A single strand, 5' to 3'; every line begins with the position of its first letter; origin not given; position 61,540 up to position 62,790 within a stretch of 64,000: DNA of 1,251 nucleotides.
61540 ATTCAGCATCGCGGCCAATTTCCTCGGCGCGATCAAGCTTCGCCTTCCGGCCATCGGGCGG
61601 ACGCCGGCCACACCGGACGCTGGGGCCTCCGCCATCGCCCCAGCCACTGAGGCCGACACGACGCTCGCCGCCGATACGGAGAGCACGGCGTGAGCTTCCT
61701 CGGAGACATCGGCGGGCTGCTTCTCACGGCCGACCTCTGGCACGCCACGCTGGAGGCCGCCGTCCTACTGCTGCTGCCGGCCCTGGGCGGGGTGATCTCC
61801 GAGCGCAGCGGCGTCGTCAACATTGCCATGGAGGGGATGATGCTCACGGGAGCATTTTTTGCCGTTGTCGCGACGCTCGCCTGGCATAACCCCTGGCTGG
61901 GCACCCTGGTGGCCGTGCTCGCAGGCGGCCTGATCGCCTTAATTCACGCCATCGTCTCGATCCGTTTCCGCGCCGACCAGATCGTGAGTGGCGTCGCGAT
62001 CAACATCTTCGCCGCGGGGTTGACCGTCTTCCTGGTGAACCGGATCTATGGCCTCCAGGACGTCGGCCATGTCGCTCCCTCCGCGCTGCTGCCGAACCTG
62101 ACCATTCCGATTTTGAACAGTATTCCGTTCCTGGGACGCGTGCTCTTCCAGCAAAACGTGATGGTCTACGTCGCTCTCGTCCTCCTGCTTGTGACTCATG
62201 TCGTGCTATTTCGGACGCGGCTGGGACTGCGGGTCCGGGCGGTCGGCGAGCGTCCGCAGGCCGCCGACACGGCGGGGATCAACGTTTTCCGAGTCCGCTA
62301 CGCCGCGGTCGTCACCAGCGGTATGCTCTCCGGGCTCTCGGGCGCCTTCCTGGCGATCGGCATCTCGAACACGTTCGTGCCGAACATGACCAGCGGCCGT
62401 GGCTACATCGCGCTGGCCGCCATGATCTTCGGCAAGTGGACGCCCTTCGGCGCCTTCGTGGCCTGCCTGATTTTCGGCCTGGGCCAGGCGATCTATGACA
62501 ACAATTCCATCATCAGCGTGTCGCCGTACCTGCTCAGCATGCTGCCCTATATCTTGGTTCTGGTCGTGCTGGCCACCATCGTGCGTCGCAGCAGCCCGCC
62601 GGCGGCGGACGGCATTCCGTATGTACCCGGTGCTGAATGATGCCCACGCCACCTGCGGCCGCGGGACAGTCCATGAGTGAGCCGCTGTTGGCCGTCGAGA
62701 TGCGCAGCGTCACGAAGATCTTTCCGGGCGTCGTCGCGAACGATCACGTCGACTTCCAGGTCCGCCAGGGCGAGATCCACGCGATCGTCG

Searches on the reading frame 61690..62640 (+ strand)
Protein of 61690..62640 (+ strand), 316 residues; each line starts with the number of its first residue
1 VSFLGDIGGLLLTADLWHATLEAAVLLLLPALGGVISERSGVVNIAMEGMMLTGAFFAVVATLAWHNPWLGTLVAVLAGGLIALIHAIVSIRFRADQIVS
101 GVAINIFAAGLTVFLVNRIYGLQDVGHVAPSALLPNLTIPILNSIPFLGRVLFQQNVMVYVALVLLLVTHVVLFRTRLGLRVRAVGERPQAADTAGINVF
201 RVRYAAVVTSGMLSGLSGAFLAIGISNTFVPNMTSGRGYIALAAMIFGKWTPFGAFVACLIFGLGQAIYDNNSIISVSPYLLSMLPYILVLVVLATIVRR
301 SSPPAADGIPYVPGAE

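Call 87: find_encoding_contigs(protein=window:61690-62640:+, flank=10000, max_places=1)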
Protein window:61690-62640:+ (316 aa): 2 contigs read that carry it; 1 place shown.
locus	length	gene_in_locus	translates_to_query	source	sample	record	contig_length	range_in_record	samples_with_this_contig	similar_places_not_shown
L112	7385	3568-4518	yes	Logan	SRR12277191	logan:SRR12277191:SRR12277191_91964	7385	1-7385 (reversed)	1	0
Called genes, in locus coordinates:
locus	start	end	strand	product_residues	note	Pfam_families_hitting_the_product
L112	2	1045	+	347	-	?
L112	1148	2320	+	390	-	PF02608:Bmp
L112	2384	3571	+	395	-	PF02653:BPD_transp_2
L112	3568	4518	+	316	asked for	PF02653:BPD_transp_2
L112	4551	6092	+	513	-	PF00005:ABC_tran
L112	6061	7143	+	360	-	PF02608:Bmp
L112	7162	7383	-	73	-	?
